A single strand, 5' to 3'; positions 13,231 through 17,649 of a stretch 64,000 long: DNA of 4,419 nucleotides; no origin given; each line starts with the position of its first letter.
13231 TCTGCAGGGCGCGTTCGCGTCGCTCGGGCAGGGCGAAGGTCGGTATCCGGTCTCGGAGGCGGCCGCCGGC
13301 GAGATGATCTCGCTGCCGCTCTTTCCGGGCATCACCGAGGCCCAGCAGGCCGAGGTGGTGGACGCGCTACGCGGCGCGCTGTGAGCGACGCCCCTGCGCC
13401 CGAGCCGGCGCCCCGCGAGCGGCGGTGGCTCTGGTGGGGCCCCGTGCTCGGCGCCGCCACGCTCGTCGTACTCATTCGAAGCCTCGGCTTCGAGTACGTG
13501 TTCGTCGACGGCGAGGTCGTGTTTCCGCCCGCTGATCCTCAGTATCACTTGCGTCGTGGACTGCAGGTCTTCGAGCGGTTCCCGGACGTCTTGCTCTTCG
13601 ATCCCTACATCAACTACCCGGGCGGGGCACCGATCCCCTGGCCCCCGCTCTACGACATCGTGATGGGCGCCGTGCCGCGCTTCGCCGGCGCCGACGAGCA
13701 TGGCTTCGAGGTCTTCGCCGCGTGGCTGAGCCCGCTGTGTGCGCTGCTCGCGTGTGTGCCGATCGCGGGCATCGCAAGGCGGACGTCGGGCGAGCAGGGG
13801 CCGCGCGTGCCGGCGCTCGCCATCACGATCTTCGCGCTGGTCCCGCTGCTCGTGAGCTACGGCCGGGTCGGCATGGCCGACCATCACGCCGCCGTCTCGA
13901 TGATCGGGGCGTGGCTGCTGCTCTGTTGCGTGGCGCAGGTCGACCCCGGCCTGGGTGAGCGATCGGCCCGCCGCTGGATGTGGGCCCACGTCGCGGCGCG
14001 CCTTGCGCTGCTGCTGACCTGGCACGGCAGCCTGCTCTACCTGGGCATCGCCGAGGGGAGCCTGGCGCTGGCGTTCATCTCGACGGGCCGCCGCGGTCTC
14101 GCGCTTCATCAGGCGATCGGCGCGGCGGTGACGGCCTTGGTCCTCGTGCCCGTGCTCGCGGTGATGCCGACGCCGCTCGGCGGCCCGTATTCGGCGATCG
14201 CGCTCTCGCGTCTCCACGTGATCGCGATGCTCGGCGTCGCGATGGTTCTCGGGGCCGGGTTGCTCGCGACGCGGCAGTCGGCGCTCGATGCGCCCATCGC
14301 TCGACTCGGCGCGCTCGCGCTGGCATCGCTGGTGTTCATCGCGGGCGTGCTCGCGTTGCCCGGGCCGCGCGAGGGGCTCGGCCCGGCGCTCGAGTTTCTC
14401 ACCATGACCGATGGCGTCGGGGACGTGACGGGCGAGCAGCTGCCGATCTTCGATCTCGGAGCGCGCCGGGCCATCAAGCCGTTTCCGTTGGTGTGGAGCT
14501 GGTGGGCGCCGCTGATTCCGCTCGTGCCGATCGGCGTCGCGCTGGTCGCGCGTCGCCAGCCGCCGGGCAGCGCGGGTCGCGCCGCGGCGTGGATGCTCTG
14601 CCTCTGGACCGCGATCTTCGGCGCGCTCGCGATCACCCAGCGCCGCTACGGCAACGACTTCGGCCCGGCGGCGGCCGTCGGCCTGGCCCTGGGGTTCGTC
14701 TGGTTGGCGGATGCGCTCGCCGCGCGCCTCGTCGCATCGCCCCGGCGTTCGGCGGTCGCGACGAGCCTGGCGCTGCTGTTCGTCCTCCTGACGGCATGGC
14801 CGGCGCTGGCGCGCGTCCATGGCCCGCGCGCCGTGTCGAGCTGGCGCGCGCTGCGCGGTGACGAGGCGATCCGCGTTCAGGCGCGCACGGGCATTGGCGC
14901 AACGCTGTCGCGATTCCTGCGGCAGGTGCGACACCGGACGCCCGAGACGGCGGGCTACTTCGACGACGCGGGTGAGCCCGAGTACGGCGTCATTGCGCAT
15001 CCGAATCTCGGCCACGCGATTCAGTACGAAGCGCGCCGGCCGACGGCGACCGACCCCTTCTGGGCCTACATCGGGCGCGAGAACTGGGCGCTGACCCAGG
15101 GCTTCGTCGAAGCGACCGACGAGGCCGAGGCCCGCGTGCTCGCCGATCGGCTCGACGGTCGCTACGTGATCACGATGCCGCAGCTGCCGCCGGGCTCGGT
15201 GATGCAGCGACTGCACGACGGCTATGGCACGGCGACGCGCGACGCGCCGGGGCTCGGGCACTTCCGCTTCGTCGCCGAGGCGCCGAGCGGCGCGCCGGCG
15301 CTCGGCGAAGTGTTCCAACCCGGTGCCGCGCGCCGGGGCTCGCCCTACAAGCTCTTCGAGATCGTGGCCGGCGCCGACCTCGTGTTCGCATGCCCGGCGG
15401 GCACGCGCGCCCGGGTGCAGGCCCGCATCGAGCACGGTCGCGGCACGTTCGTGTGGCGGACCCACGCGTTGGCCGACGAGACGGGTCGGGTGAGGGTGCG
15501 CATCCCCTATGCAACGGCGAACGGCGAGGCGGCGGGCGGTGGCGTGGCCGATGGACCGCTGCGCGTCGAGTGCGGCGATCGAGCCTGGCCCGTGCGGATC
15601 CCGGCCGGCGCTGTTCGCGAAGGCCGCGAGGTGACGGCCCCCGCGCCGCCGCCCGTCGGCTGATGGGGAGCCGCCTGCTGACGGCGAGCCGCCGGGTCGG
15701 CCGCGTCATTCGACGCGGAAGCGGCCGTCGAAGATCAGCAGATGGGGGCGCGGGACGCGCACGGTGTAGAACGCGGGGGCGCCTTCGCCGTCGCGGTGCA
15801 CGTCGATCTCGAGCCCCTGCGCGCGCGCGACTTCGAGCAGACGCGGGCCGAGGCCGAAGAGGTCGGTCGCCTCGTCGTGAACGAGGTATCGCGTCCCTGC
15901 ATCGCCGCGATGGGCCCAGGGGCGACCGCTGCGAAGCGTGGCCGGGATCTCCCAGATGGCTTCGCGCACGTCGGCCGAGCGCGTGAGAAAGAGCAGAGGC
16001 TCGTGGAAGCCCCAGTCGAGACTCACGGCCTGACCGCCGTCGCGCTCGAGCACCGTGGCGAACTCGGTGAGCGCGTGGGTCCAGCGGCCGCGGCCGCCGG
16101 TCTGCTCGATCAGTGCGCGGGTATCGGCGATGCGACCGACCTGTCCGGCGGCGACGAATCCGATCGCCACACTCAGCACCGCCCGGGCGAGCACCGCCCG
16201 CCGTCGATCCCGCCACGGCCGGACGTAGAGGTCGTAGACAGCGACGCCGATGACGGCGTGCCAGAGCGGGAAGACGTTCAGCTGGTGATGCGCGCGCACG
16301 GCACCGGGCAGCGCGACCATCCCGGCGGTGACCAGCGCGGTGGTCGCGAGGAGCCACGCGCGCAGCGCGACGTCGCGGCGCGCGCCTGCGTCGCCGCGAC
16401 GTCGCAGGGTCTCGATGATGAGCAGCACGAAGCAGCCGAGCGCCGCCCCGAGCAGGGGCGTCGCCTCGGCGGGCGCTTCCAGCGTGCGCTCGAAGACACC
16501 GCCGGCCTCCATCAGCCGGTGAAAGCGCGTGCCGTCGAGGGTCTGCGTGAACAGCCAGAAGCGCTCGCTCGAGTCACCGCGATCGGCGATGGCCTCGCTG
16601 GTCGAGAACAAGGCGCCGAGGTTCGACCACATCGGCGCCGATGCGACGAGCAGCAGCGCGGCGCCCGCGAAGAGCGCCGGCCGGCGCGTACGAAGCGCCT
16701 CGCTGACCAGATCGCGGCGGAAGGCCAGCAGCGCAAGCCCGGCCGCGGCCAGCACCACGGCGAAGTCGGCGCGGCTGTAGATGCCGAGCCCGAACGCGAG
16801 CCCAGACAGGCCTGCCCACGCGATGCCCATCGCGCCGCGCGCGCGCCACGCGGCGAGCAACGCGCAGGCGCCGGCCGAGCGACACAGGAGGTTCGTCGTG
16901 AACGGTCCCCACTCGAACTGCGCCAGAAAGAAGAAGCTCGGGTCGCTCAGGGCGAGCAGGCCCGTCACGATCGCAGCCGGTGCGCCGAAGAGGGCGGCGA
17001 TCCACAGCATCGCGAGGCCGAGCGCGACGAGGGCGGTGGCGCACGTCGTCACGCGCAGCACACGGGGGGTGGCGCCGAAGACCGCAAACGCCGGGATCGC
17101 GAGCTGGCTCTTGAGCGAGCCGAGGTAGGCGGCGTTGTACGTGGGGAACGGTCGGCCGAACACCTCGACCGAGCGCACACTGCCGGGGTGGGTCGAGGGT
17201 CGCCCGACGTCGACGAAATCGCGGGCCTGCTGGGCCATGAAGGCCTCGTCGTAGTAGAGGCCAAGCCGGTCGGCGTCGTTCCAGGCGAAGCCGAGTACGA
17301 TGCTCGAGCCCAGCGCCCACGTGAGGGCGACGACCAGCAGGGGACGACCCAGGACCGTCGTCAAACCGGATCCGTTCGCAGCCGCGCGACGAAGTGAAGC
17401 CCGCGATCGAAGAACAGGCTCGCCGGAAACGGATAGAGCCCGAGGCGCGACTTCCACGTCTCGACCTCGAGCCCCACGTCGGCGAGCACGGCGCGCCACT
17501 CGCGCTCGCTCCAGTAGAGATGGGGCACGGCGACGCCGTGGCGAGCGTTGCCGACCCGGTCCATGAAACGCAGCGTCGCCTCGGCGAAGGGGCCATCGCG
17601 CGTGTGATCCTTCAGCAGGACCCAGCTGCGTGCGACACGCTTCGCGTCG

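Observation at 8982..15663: Arn-like amino-sugar operon ending in an STT3/AglB-family enzyme whose WWDYG box is replaced by HPNLG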

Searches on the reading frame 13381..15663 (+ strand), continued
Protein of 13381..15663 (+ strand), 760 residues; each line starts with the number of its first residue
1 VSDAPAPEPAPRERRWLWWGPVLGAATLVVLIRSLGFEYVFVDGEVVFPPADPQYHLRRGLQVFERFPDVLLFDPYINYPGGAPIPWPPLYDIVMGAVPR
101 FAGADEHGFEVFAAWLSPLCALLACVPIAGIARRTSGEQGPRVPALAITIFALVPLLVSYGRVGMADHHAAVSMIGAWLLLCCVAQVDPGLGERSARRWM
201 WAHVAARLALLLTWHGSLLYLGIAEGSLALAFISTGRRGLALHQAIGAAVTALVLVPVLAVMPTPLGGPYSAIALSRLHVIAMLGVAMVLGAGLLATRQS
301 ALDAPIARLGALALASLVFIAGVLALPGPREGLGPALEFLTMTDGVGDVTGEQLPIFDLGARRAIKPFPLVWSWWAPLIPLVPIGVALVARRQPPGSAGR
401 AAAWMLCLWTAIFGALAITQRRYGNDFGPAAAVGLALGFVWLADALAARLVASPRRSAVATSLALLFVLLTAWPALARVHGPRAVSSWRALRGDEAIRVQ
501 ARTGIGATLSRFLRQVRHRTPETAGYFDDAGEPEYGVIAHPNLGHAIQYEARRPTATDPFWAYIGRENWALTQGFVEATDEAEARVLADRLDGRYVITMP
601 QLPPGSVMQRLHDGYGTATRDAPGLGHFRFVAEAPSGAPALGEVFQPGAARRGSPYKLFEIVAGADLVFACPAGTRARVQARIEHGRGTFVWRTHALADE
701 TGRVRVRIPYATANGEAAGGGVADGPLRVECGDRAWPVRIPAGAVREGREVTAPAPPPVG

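Call 44: search_protein_families(library=pfam, proteins=[L002:9311-9886:+, L006:7211-8116:+, L006:8253-9932:+, L006:12697-13824:-, L018:6969-8168:+, L044:17083-19287:-, L030:15262-16281:-, L018:12500-13510:-, L022:8067-9743:+, L037:7992-9557:-], max_evalue=0.001)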
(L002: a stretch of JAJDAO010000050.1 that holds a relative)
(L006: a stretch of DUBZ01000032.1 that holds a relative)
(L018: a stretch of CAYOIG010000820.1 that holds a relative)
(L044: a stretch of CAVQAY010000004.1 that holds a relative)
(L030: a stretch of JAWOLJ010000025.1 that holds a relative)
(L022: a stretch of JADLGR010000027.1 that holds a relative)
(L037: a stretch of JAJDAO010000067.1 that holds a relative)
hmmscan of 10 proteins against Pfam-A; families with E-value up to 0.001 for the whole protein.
L002:9311-9886:+ (191 aa): 3 families
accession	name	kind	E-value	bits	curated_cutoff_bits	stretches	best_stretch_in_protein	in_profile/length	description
PF00132.30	Hexapep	-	2e-20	72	27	3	53-85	1-33/36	Bacterial transferase hexapeptide (six repeats)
PF14602.12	Hexapep_2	-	1.1e-12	47.8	27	1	105-138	1-32/34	Hexapeptide repeat of succinyl-transferase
PF25084.1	LbH_EIF2B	-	2e-07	31.4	54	0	34-79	26-69/105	EIF2B subunit epsilon LbH domain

L006:7211-8116:+ (301 aa): 3 families
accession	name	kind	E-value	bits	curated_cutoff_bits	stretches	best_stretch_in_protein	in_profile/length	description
PF00106.31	adh_short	-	1.7e-36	126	26.6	1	9-201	1-185/195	short chain dehydrogenase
PF13561.12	adh_short_C2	-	4.8e-28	98.8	27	1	15-208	1-186/236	Enoyl-(Acyl carrier protein) reductase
PF08659.16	KR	-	2.2e-19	70.5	22.6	1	12-185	4-168/180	KR domain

L006:8253-9932:+ (559 aa): 3 families
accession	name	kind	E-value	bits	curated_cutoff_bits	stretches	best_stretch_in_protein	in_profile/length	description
PF01921.24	tRNA-synt_1f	-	3.6e-111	372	27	1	30-376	2-346/360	tRNA synthetases class I (K)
PF01406.26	tRNA-synt_1e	-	7.5e-10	39.1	27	1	52-96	14-58/301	tRNA synthetases class I (C) catalytic domain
PF09334.17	tRNA-synt_1g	-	1.3e-08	34.5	20.1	0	57-95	10-48/391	tRNA synthetases class I (M)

L006:12697-13824:- (375 aa): 1 family
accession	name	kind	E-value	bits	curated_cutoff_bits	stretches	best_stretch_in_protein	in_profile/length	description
PF00459.30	Inositol_P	-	9.1e-11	42.2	27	1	47-162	7-112/271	Inositol monophosphatase family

L018:6969-8168:+ (399 aa): 2 families
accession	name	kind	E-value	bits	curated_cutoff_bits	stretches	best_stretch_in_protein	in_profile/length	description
PF13472.12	Lipase_GDSL_2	-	5.2e-15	56.8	32.9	1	137-380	1-178/178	GDSL-like Lipase/Acylhydrolase family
PF00657.28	Lipase_GDSL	-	6.4e-06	26.9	23.6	1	135-385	1-208/208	GDSL-like Lipase/Acylhydrolase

L044:17083-19287:- (734 aa): 7 families
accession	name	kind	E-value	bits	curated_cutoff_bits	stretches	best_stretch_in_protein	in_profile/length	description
PF00580.27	UvrD-helicase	-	4.4e-93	312.3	23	1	16-277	1-269/271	UvrD/REP helicase N-terminal domain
PF13361.12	UvrD_C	-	3.6e-70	237.6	25.6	1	284-625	1-349/350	UvrD-like helicase C-terminal domain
PF13245.12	AAA_19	-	3e-23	82.9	25.1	1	20-262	1-132/134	AAA domain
PF21196.3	PcrA_UvrD_tudor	-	4.8e-10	39.6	23.9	1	686-729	1-44/48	PcrA/UvrD tudor domain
PF13538.12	UvrD_C_2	-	2.4e-08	34.1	27.4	1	565-621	4-51/52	UvrD-like helicase C-terminal domain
PF01443.25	Viral_helicase1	-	2.5e-07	31.2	21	0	558-621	172-226/228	Viral superfamily 1 RNA helicase core domain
PF13604.12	AAA_30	-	5.9e-07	29.9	27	0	218-312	87-176/191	AAA domain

L030:15262-16281:- (339 aa): 12 families
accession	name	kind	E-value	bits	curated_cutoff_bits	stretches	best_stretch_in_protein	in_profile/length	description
PF13649.12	Methyltransf_25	-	6e-17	62.6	27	1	164-262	1-97/97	Methyltransferase domain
PF08241.18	Methyltransf_11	-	1.5e-12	48.4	21.2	1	165-265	1-94/95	Methyltransferase domain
PF08242.18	Methyltransf_12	-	2.4e-12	47.9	30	1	165-264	1-98/98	Methyltransferase domain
PF13489.12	Methyltransf_23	-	1.6e-11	44.7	27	1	141-273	2-123/164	Methyltransferase domain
PF13847.12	Methyltransf_31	-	2.9e-10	40.5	27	1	161-273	4-116/145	Methyltransferase domain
PF05175.20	MTS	-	4.2e-09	36.7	23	1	160-265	31-137/170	Methyltransferase small domain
PF02353.26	CMAS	-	2.3e-08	34.1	27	1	158-271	60-169/273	Mycolic acid cyclopropane synthetase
PF00891.24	Methyltransf_2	-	1.6e-07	31.3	22.3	1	141-272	47-170/210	O-methyltransferase domain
PF13578.12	Methyltransf_24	-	2.1e-07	32.2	26.3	1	167-265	3-101/105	Methyltransferase domain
PF01135.25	PCMT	-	9.3e-05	22.7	20.3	1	159-235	72-148/210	Protein-L-isoaspartate(D-aspartate) O-methyltransferase (PCMT)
PF07021.18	MetW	-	0.00076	19.6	21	0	158-194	11-46/193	Methionine biosynthesis protein MetW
PF08100.18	Dimerisation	-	0.00094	19.4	25.6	0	20-89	15-91/93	O-methyltransferase dimerisation domain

L018:12500-13510:- (336 aa): 6 families
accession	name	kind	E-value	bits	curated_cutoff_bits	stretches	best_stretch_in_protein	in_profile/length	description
PF13489.12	Methyltransf_23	-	3.5e-27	95.6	27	1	92-245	8-160/164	Methyltransferase domain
PF08241.18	Methyltransf_11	-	2.7e-17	63.6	21.2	1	112-201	1-95/95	Methyltransferase domain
PF08242.18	Methyltransf_12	-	7.3e-14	52.7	30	1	112-199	1-98/98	Methyltransferase domain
PF13649.12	Methyltransf_25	-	7.5e-14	52.6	27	1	111-197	1-97/97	Methyltransferase domain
PF07021.18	MetW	-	5e-12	46.3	21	1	100-213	6-119/193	Methionine biosynthesis protein MetW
PF13847.12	Methyltransf_31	-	3.8e-11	43.3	27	1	108-209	4-118/145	Methyltransferase domain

L022:8067-9743:+ (558 aa): 2 families
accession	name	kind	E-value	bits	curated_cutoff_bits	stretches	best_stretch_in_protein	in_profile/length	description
PF00916.26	Sulfate_transp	-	2.9e-83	280.2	23.2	1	1-363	11-380/380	Sulfate permease family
PF01740.26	STAS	-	1.1e-09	38.4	22.6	1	418-513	8-99/106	STAS domain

L037:7992-9557:- (521 aa): 2 families
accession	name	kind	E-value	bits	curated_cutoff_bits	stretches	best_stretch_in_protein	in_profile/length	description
PF00501.34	AMP-binding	-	2.6e-86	290.3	29.9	1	14-376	4-384/384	AMP-binding enzyme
PF13193.12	AMP-binding_C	-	1.5e-18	67.9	24.5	1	426-502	1-76/76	AMP-binding enzyme C-terminal domain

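Call 69: find_homologous_proteins(query=P0257, max_evalue=1e-20)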
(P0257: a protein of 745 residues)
Query P0257 (745 aa): 15 proteins with E <= 1e-20 among 8000 candidates.
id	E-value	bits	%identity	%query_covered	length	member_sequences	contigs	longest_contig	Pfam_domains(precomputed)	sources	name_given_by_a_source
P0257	0.0e+0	1662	100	100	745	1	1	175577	PF22627.1,PF02516.21,PF18079.7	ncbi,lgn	-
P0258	4.0e-258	877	58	96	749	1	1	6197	PF22627.1,PF02516.21,PF18079.7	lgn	-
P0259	2.4e-101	359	35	96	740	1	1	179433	PF22627.1,PF02516.21,PF18079.7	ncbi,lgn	-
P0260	2.7e-91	325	35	94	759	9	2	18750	PF22627.1,PF02516.21,PF18079.7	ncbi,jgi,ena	jgi:asparagine N-glycosylation enzyme membrane subunit Stt3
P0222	9.2e-87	310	34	99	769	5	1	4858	PF22627.1,PF02516.21,PF18079.7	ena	-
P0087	1.5e-49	187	30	97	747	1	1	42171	PF02516.21,PF18079.7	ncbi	-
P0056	2.8e-47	180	29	94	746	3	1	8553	PF18079.7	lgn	-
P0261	1.4e-38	151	27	97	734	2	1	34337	PF02516.21,PF18079.7,PF13231.13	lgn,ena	-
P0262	5.2e-34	136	27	97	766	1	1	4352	PF02516.21,PF18079.7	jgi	-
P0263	1.5e-33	135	27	98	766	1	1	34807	PF18079.7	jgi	jgi:asparagine N-glycosylation enzyme membrane subunit Stt3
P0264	4.0e-28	117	29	81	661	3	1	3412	PF22627.1,PF02516.21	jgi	-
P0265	1.1e-26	112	29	86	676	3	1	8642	PF22627.1,PF02516.21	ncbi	ncbi:MAG TPA: STT3 domain-containing protein [Thermoanaerobaculia bacterium]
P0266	1.3e-26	112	27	84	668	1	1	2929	PF22627.1,PF02516.21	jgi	jgi:dolichyl-phosphooligosaccharide-protein glycotransferase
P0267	8.2e-24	102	25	76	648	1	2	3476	PF22627.1,PF02516.21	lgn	-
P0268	4.7e-23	100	36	28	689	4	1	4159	PF22627.1,PF02516.21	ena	-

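Call 71: find_encoding_contigs(protein=P0257, flank=10000, max_places=2)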
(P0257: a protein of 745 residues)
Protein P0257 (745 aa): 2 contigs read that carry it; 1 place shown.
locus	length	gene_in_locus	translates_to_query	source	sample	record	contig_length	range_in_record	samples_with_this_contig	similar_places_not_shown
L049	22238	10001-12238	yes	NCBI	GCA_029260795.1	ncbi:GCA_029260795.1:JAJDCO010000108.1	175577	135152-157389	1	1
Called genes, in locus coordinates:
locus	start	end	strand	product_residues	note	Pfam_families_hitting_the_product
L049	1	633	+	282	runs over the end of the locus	-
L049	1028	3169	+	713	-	PF03030:H_PPase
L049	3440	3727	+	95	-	PF02410:RsfS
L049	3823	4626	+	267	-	PF02596:DUF169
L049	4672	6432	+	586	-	PF03190:Thioredox_DsbH, PF13098:Thioredoxin_2, PF13899:Thioredoxin_7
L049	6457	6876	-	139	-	-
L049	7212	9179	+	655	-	PF00270:DEAD, PF04851:ResIII (faint), PF13307:Helicase_C_2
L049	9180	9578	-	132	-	-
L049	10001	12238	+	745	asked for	PF02516:STT3 (weak), PF22627:AglB_core-like, PF18079:AglB_L1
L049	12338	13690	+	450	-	PF00884:Sulfatase, PF01663:Phosphodiest, PF16347:SGSH_C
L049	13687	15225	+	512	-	PF13231:PMT_2 (weak)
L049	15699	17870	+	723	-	-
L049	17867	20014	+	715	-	-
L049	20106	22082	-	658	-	PF01421:Reprolysin, PF13583:Reprolysin_4, PF13688:Reprolysin_5, PF13574:Reprolysin_2, PF13582:Reprolysin_3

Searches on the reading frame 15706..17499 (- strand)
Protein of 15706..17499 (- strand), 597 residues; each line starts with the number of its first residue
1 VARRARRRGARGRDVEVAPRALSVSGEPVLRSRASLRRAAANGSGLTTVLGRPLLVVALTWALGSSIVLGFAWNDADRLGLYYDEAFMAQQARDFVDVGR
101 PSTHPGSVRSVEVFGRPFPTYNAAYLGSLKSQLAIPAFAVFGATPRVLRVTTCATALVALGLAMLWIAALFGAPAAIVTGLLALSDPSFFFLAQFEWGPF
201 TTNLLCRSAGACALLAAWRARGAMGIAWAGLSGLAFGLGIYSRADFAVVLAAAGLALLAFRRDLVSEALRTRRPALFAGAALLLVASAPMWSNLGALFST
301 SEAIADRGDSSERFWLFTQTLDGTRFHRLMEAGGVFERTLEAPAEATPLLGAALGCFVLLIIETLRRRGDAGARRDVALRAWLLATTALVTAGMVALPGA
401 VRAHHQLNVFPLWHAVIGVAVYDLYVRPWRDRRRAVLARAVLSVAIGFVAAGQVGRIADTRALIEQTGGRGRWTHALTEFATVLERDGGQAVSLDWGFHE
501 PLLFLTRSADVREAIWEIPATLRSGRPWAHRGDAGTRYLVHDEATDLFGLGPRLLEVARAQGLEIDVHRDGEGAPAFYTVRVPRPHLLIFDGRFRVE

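Call 3: search_protein_families(library=pfam, proteins=[window:15706-17499:-], max_evalue=0.01)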
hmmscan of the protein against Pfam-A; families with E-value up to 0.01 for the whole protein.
window:15706-17499:- (597 aa): 1 family
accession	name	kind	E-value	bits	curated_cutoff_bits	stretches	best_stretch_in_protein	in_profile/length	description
PF13231.12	PMT_2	-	1.9e-07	31.9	26.1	1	138-291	14-160/160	Dolichyl-phosphate-mannose-protein mannosyltransferase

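Call 4: search_protein_families(library=ncbifam, proteins=[window:15706-17499:-], max_evalue=0.01)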
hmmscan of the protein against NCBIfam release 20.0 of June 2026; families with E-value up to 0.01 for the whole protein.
window:15706-17499:- (597 aa): 0 families
